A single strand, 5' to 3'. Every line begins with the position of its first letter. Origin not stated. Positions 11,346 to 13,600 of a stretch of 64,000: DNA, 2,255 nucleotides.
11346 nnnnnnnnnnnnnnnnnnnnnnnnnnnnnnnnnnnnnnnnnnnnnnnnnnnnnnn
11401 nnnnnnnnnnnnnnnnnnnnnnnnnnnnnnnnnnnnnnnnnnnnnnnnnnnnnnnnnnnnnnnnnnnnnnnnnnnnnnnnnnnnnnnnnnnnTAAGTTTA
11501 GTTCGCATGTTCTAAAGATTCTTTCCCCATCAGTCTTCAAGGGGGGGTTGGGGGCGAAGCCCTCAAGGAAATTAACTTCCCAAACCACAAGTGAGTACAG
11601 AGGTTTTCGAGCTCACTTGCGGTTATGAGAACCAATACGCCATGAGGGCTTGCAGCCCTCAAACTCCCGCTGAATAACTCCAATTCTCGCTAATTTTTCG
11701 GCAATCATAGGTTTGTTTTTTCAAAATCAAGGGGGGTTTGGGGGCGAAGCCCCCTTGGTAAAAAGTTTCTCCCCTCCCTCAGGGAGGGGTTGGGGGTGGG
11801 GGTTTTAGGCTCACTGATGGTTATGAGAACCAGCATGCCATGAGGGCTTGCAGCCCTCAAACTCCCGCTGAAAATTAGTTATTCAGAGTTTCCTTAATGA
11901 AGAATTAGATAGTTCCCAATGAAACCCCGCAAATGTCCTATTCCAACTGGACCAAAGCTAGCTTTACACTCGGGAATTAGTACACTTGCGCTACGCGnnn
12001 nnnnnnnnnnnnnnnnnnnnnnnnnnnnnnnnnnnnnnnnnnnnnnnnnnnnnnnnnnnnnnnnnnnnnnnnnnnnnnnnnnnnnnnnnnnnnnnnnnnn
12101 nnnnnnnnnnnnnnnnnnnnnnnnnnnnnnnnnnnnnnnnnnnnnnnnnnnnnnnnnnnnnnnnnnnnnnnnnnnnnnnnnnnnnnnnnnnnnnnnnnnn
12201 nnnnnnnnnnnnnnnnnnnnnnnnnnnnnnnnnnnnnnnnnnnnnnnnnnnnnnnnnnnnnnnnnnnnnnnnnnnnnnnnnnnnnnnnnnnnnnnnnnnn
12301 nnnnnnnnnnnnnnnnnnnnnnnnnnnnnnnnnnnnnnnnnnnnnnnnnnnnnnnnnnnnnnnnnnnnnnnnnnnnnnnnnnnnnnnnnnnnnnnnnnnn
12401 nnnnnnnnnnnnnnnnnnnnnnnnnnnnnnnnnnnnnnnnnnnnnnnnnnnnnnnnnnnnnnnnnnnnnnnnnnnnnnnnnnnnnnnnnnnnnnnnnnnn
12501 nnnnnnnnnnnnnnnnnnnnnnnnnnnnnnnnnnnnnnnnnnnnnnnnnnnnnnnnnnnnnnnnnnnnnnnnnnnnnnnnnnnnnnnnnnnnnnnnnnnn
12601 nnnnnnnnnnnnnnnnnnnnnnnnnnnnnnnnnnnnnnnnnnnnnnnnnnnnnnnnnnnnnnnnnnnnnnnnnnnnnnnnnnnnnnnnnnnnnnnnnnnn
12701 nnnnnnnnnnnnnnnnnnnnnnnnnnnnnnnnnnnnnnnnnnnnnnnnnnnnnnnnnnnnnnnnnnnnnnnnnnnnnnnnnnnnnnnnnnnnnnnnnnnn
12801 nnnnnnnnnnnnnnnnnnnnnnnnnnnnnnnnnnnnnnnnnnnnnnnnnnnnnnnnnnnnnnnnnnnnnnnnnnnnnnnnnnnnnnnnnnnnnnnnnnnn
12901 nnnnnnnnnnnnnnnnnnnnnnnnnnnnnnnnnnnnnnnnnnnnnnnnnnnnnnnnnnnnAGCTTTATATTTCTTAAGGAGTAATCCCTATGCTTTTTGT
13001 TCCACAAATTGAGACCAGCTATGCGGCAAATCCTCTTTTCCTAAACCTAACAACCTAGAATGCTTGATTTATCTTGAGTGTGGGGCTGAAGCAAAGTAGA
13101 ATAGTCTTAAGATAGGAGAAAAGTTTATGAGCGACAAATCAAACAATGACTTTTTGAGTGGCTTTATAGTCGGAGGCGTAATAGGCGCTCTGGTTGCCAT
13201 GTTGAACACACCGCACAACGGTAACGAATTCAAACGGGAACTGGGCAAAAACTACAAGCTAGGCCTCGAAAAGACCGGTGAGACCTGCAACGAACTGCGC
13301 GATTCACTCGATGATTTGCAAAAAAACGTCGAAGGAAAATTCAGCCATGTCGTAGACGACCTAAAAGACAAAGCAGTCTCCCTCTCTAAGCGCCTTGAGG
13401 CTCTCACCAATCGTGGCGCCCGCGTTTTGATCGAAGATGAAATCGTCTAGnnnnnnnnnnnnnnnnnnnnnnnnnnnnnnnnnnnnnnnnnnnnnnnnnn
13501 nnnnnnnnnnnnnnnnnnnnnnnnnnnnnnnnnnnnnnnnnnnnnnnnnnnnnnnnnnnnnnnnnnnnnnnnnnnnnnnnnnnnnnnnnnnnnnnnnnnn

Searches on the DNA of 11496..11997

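Call 43: search_rna_families(source=window, start=11496, end=11997, threshold=evalue, max_evalue=10, show_alignments=2)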
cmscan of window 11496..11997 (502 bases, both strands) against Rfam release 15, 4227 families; matches with E-value up to 10: 6.
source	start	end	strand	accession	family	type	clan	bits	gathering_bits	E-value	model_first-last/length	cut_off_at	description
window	11720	11799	-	RF02837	anti-hemB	Gene; sRNA;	-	17.1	49.5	0.18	1-81/81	no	Burkholderia RNA 7 (anti-hemB)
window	11707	11803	+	RF01729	Termite-flg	Cis-reg;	-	15.9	40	3.1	1-106/106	no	Termite-flg RNA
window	11792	11872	-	RF01695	C4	Gene; antisense;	CL00128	14.7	45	5.7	1-87/87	no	C4 antisense RNA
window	11733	11754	-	RF01785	blv_FSE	Cis-reg; frameshift_element;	-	14.6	34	5.7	1-27/27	no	ribosomal frameshift site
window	11954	11985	-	RF02470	Ms_IGR-8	Gene; sRNA;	-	13.7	44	2.2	1-63/63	no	Mycobacterium sRNA Ms_IGR-8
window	11502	11559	+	RF02147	MEG8_3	Gene; lncRNA;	-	13.6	40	0.64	1-66/66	no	Maternally expressed 8 exon 3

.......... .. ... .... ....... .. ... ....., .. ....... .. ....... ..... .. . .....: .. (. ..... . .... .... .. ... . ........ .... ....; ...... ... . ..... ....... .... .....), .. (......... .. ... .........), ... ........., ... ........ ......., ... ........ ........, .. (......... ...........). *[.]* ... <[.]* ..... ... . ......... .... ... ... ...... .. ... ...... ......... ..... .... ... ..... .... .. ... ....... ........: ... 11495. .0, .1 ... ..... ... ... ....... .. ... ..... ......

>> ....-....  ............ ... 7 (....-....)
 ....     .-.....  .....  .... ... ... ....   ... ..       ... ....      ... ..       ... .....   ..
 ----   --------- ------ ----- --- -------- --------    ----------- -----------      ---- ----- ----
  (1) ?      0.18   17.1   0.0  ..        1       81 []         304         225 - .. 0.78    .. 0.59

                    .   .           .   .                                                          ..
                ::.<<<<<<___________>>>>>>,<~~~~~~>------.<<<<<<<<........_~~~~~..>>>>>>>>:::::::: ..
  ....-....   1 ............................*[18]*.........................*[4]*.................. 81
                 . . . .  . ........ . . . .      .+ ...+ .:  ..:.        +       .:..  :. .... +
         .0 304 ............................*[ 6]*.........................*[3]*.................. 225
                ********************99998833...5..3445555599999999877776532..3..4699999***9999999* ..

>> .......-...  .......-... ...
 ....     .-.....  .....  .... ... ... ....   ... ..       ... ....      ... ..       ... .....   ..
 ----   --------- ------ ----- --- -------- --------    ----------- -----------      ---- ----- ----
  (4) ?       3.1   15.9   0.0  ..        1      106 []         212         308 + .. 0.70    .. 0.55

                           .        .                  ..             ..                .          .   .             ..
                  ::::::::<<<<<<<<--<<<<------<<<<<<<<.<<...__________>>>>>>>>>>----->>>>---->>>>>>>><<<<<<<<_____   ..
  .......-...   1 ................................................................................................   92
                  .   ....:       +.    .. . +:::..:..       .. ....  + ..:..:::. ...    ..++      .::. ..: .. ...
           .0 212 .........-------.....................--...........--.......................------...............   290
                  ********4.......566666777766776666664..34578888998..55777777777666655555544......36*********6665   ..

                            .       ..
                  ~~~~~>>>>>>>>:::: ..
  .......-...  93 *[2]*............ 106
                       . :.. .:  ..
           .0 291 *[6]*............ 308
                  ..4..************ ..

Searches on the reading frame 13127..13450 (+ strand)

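Call 50: search_protein_families(library=pfam, proteins=[window:13127-13450:+], max_evalue=0.00001)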
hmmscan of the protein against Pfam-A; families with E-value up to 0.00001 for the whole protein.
window:13127-13450:+ (107 aa): 1 family
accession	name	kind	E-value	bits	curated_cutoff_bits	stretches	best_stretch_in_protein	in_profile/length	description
PF12732.12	YtxH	-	1.5e-15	57.8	37.5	1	10-80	1-71/71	YtxH-like protein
